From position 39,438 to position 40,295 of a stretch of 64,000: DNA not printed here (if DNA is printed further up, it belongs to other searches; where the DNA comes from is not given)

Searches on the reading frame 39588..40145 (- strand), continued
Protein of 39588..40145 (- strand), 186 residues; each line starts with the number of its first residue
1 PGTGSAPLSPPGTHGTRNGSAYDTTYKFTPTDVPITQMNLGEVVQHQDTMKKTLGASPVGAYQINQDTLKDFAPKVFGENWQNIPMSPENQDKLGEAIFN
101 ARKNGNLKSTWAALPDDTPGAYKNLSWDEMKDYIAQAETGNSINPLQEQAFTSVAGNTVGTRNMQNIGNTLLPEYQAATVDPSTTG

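Call 33: find_homologous_proteins(query=A2, max_evalue=0.001)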
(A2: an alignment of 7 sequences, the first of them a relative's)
Query A2 (7 sequences) (671 aa, profile of the alignment): 29 proteins with E <= 0.001 among 8000 candidates.
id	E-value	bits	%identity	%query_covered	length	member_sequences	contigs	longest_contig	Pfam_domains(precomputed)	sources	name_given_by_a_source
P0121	3.5e-244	831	99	100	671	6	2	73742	-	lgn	-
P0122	2.0e-231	788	82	100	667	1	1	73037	-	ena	-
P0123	4.0e-231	788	38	63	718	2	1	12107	-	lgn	-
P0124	1.8e-216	739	73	100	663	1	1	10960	-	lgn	-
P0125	3.4e-200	685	37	99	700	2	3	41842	-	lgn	-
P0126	4.0e-198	678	30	96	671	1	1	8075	-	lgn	-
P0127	9.5e-194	664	37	63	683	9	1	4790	-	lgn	-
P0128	1.5e-178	614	41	98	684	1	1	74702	-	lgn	-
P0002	1.3e-170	588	35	99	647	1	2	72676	-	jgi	jgi:cell fate (sporulation/competence/biofilm development) regulator YmcA (YheA/YmcA/DUF963 family)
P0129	9.6e-165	568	38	99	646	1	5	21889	-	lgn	-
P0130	2.7e-140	487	38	94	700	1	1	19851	-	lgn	-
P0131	2.3e-136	474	33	99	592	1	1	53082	-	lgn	-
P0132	3.8e-135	470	38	77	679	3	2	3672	-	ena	-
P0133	2.4e-133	464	37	99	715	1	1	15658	PF05697.19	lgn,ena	-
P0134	8.2e-132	459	37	77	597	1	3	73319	-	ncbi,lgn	-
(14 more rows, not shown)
